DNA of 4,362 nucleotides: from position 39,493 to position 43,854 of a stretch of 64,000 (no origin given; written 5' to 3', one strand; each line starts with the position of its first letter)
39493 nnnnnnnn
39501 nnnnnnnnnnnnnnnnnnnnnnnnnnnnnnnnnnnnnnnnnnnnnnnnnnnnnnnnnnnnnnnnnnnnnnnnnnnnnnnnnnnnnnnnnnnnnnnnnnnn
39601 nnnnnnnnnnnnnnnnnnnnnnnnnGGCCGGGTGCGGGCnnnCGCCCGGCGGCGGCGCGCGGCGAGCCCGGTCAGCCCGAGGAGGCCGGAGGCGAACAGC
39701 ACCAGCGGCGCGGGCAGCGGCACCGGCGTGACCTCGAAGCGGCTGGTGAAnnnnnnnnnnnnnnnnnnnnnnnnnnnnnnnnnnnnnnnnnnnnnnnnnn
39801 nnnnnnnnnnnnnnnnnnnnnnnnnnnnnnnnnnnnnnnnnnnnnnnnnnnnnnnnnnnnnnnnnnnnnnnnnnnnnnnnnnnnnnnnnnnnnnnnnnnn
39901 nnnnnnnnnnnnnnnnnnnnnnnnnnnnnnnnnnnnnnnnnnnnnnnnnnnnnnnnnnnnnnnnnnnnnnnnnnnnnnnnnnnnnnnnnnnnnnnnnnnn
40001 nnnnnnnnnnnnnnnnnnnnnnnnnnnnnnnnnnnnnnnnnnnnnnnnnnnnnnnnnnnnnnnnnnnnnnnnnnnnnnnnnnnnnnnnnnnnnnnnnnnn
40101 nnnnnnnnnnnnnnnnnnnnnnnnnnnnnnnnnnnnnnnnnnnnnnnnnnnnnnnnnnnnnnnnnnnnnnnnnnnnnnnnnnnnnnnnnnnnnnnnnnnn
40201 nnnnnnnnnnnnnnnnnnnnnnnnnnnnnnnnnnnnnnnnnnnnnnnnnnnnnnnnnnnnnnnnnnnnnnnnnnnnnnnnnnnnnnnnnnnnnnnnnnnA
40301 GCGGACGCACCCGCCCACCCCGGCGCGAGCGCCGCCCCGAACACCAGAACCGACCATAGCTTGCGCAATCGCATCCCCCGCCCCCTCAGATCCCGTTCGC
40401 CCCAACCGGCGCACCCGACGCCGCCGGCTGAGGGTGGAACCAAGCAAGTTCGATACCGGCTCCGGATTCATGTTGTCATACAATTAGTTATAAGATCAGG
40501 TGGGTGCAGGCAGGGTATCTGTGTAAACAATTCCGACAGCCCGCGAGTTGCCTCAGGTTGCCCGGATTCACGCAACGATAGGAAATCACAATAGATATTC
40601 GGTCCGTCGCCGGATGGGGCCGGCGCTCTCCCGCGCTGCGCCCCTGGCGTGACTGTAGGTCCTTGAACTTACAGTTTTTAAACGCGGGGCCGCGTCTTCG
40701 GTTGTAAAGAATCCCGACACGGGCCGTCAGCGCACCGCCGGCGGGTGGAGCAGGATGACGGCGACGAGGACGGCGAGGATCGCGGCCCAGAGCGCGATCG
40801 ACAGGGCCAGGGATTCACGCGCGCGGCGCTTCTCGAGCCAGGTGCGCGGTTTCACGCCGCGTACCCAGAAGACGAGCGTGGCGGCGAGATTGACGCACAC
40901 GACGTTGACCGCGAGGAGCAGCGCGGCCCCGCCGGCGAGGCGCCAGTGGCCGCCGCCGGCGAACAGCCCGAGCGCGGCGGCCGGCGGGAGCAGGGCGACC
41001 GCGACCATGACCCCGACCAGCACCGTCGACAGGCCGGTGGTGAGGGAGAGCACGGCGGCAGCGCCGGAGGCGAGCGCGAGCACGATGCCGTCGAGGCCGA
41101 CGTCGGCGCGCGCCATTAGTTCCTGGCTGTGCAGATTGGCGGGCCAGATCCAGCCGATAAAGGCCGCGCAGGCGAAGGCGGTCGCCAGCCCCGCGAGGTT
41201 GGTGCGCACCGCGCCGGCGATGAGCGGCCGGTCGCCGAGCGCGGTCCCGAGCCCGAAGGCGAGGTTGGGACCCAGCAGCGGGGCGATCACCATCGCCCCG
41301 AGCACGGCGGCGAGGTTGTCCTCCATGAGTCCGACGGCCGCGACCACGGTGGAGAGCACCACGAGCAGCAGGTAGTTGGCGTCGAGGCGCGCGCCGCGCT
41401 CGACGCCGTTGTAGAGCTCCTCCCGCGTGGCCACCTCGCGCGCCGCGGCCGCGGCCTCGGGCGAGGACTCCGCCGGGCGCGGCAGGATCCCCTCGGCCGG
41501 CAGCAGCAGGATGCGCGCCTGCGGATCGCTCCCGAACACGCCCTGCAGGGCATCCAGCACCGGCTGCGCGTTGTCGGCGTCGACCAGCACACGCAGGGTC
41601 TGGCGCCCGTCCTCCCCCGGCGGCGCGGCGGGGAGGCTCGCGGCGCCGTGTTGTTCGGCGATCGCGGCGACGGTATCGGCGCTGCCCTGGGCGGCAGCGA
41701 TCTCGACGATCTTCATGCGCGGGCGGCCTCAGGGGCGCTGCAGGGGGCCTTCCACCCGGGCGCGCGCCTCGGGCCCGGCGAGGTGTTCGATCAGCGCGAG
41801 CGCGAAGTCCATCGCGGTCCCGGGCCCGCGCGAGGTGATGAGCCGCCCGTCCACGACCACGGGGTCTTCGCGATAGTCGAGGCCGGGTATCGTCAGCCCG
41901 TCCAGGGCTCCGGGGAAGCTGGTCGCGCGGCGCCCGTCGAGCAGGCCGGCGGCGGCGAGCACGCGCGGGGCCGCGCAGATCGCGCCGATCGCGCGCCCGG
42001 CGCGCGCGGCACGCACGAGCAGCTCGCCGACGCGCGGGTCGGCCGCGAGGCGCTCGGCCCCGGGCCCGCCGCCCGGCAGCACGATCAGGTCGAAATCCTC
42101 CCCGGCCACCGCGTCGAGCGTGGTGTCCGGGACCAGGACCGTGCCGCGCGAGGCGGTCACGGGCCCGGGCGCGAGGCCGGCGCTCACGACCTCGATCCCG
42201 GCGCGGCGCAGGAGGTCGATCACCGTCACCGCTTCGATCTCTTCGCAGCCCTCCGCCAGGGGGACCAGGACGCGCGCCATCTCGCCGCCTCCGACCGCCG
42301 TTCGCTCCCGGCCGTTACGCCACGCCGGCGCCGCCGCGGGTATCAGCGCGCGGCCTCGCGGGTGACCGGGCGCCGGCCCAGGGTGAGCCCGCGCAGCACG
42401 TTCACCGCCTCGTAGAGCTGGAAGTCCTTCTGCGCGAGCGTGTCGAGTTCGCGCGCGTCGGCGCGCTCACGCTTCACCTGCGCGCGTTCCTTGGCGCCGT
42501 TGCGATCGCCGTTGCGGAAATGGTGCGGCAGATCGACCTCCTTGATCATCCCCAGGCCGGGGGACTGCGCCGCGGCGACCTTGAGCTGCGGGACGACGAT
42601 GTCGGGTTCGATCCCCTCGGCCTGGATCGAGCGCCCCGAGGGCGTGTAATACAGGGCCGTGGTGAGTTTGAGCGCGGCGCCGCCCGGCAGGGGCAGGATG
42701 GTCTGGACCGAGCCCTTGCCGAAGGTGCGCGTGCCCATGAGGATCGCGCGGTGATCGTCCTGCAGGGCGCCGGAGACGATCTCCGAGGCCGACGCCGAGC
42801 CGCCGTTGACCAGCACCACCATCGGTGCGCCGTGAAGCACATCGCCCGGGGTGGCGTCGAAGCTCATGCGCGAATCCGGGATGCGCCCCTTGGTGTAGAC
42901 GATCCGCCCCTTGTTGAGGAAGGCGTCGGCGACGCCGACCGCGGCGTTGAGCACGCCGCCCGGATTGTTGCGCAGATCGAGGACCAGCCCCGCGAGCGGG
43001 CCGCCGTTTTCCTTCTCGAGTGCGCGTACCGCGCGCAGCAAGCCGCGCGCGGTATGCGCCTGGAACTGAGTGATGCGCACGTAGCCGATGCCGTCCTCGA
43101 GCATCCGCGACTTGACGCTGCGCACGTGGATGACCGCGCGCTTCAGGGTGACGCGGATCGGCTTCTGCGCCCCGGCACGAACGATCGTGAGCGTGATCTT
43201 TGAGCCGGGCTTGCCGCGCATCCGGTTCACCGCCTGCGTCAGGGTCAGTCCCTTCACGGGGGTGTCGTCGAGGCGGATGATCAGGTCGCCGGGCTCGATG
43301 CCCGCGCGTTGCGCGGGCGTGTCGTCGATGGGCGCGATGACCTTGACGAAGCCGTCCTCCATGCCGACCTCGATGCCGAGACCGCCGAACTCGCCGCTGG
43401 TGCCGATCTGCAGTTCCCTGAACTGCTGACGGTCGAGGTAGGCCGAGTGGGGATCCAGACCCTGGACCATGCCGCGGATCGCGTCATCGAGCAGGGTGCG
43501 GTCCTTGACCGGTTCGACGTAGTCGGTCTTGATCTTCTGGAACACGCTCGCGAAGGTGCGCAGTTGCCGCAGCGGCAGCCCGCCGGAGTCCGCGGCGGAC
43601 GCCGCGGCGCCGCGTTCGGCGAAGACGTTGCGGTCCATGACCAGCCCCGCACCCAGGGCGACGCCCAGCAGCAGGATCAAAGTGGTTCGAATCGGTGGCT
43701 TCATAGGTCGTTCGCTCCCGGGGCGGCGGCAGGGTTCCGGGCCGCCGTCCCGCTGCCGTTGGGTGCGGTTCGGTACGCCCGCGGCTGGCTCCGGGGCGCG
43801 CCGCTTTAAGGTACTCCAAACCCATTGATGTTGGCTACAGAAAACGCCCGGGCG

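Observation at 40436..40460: VPLPA-CTERM gene has a sigma54-like promoter sharing a 15-16 nt core with the msh promoter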

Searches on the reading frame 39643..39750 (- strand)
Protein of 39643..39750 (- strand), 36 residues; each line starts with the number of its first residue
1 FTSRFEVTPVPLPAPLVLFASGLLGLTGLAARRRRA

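Call 54: search_protein_families(library=ncbifam, proteins=[window:39643-39750:-], max_evalue=10)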
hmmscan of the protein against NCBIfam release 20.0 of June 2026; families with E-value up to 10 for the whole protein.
seq(36 aa): 14 families
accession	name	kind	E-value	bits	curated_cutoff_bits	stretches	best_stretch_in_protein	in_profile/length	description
NF033554.9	floc_PepA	equivalog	0.00015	21.6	80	1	5-33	234-260/261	flocculation-associated PEP-CTERM protein PepA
NF041538.1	PEP_EDSA_1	subfamily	0.00083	19.1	100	1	5-34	278-307/307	EDSAP-1 family PEP-CTERM protein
TIGR03370.1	VPLPA-CTERM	domain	0.0011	18.9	25.35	1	10-34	1-25/25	VPLPA-CTERM sorting domain-containing protein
NF038125.1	PEP_CTERM_THxN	subfamily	0.0024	17.5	85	1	4-33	214-245/246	THxN family PEP-CTERM protein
NF038129.1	PEP_NF038129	equivalog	0.0048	16.8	65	1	6-34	167-194/194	NF038129 family PEP-CTERM protein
NF038124.1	PEP_CTERM_TLD_A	exception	0.0058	16.2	100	1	5-35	206-235/235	PEP_CTERM-anchored TLD domain-containing protein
NF041927.1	Xrt_dep_XDP1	equivalog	0.0063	16.5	125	1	8-34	217-241/242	exosortase-dependent surface protein XDP1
NF038126.1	PEP_CTERM_FxDxF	subfamily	0.0071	16.6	50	1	3-34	135-165/165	FxDxF family PEP-CTERM protein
TIGR03901.2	MYXO-CTERM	domain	0.047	14.1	20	1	15-35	15-33/34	MYXO-CTERM sorting domain-containing protein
NF038120.1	PEP_CTERM_QFxxD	subfamily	0.054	13.3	80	1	6-35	189-215/215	NF038120 family PEP-CTERM protein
TIGR04174.1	IPTL_CTERM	subfamily_domain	0.055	13.8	20.5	1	18-35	10-27/27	IPTL-CTERM sorting domain-containing protein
NF041742.1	WGxxGxxG_fam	subfamily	0.14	12.7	35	1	22-35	56-69/69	WGxxGxxG family protein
NF038039.1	WGxxGxxG-CTERM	domain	0.14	12.2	24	1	22-35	6-19/19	WGxxGxxG-CTERM domain-containing protein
NF038119.1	PEP_CTERM_MHFG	equivalog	0.15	12.4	100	1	6-35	232-260/260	MHFG family PEP-CTERM protein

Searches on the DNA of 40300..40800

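Call 66: search_rna_families(source=window, start=40300, end=40800, threshold=evalue, max_evalue=1)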
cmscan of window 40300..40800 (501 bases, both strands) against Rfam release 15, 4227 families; matches with E-value up to 1: 0.
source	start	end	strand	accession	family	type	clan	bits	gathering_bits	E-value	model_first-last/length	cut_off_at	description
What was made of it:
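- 40375..40432 (-): Predicted 5' UTR of the VPLPA-CTERM mRNA, with the SD GAGGGGG. No Rfam match (call 66).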

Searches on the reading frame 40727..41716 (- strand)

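Call 6: search_protein_families(library=ncbifam, proteins=[window:40727-41716:-], max_evalue=0.01)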
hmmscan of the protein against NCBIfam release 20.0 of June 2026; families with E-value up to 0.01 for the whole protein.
window:40727-41716:- (329 aa): 2 families
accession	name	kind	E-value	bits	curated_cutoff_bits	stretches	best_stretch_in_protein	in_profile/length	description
TIGR00341.1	TIGR00341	hypoth_equivalog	7.7e-48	163.5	94.75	1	81-323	84-324/325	TIGR00341 family protein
TIGR00271.1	TIGR00271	domain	2.8e-34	118.3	146.5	1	110-283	2-175/175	uncharacterized hydrophobic domain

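Call 7: search_protein_families(library=pfam, proteins=[window:40727-41716:-], max_evalue=0.01)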
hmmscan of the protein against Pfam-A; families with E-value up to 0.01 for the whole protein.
window:40727-41716:- (329 aa): 1 family
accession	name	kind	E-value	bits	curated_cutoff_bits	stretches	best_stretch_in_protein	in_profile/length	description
PF04087.19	DUF389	-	2.3e-35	122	23.9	1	142-277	1-137/137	Domain of unknown function (DUF389)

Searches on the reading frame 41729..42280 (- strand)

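Call 6: search_protein_families(library=ncbifam, proteins=[window:41729-42280:-], max_evalue=0.01)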
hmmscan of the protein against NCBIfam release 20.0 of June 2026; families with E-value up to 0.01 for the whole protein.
window:41729-42280:- (183 aa): 8 families
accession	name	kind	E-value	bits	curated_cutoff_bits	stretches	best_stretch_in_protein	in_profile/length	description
TIGR01383.1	not_thiJ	equivalog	1.2e-49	168.5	131.25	1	3-177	1-178/180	DJ-1 family glyoxalase III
NF008605.0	PRK11574.1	equivalog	3e-34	118.5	252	1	2-175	3-180/196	protein deglycase YajL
TIGR01382.1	PfpI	subfamily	1.3e-26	93.1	139.05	1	4-167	2-168/169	DJ-1/PfpI/YhbO family deglycase/protease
NF040823.1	deglyc_PfpI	equivalog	6.4e-22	78.2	330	1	3-157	2-155/166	deglycase PfpI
NF006902.0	PRK09393.1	equivalog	3.8e-12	46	425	1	34-176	50-191/327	transcriptional regulator FtrA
NF052371.1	TransRegGbdRPseu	equivalog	3.2e-09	36.3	480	1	40-171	62-191/365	choline metabolism transcriptional regulator GbdR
NF008747.0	PRK11780.1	equivalog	0.00036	20.5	180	1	54-111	77-144/218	isoprenoid biosynthesis glyoxalase ElbB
NF008422.0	PRK11249.1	equivalog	0.00081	17.9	1102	1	4-114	600-710/752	catalase HPII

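Call 7: search_protein_families(library=pfam, proteins=[window:41729-42280:-], max_evalue=0.01)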
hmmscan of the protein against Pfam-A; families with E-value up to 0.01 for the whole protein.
window:41729-42280:- (183 aa): 2 families
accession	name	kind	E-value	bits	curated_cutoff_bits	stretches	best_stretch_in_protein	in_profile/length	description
PF01965.30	DJ-1_PfpI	-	2.5e-50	171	26.6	1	3-165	2-164/165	DJ-1/PfpI family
PF07685.20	GATase_3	-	0.002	18.2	27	1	48-109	25-89/196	CobB/CobQ-like glutamine amidotransferase domain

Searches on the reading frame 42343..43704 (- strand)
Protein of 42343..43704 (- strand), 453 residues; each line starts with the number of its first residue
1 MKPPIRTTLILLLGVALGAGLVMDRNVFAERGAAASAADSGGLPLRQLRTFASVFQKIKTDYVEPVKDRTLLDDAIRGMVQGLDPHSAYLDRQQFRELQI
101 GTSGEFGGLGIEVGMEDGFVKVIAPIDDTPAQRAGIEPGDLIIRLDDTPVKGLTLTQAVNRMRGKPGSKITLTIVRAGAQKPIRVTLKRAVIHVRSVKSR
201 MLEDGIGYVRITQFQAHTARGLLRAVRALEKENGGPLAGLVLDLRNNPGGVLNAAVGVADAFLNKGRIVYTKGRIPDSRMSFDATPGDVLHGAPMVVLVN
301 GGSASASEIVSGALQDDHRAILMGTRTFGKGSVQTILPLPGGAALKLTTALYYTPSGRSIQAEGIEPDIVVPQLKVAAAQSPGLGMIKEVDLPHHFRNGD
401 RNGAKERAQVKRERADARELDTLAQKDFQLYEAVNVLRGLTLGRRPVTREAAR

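Call 6: search_protein_families(library=ncbifam, proteins=[window:42343-43704:-], max_evalue=0.01)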
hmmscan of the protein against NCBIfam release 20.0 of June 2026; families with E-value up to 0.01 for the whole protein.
window:42343-43704:- (453 aa): 22 families
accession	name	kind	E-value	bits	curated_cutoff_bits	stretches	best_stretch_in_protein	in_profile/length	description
TIGR03900.1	prc_long_Delta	hypoth_equivalog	1.8e-108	363.9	660.95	1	54-408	86-444/973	MXAN_5808 family serine peptidase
TIGR00225.1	prc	subfamily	1.8e-101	339.5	218.6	1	60-377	2-320/335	C-terminal processing peptidase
NF045590.1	Cterm_S41_CtpC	exception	1e-88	298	665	1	55-371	62-378/418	carboxyl-terminal processing protease CtpC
NF045588.1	Cterm_S41_CtpA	exception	3.5e-88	296.2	625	1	64-379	67-384/401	carboxyl-terminal processing protease CtpA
NF052377.1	lmo1851_S41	exception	5.8e-82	275.8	725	1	49-373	48-369/468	lmo1851 family serine protease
NF045589.1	Cterm_S41_CtpB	exception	6.1e-80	268.9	633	1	75-371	84-380/416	carboxyl-terminal processing protease CtpB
NF045591.1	Cterm_S41_CtpZ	exception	1.6e-73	247.8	525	1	74-373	77-376/403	carboxyl-terminal processing protease CtpZ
NF051464.1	tail_spec_CT441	exception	9.9e-60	203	700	1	66-373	206-527/645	tail-specific protease Tsp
NF008388.1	PRK11186.1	exception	3.7e-37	128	825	1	76-374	215-529/663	carboxy terminal-processing peptidase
NF033424.1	chlamy_CPAF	equivalog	4.3e-13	48.7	250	1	293-370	457-537/564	protease-like activity factor CPAF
NF058627.1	S41_Gfo1087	equivalog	1e-09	37.9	455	1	118-259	135-274/489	GFO_1087 family putative carboxy terminal peptidase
TIGR02037.1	degP_htrA_DO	subfamily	1e-09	37.9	416.2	1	126-212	267-354/434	Do family serine endopeptidase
TIGR02038.1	protease_degS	equivalog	4.5e-07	29.3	422.95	1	124-189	283-348/351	outer membrane-stress sensor serine endopeptidase DegS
NF047968.1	SerProtHtrA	equivalog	1.8e-05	24.3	470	1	110-187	282-357/357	serine protease HtrA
NF008189.1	PRK10942.1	equivalog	3.1e-05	22.6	720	1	128-222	323-414/477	serine endoprotease DegP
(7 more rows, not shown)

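Call 7: search_protein_families(library=pfam, proteins=[window:42343-43704:-], max_evalue=0.01)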
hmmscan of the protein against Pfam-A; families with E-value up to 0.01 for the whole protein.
window:42343-43704:- (453 aa): 5 families
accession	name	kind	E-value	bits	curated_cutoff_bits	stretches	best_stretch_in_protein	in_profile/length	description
PF03572.23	Peptidase_S41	-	5.8e-56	189.1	24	1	206-371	2-165/165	Peptidase family S41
PF13180.12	PDZ_2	-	5.8e-14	52.6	27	1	107-187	1-80/80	PDZ domain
PF00595.29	PDZ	-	1.3e-10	41.9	23.2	1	105-174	8-80/81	PDZ domain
PF17820.7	PDZ_6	-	1.8e-10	40.8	27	1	124-176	4-54/54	PDZ domain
PF22694.1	CtpB_N-like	-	5.7e-09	36.8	27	1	46-93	36-84/85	Activating protease CtpB N-terminal domain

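Call 23: list_cluster_members(proteins=[window:42343-43704:-, window:48783-49763:+, window:40727-41716:-, window:41729-42280:-])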
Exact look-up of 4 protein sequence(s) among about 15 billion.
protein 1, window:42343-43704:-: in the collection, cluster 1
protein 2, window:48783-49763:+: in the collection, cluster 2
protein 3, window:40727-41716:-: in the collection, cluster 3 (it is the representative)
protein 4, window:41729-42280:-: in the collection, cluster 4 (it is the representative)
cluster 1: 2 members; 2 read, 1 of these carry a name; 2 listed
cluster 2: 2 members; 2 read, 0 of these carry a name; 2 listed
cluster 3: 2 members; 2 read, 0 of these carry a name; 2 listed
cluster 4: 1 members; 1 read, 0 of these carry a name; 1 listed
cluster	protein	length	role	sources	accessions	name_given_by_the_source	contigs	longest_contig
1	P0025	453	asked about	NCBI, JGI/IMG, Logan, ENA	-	-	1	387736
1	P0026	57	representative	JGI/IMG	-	hypothetical protein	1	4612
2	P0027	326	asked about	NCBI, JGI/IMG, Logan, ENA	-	-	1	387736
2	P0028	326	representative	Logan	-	-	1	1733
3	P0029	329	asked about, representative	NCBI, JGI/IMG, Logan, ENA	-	-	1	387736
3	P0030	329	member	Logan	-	-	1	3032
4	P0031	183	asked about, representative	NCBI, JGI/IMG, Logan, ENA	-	-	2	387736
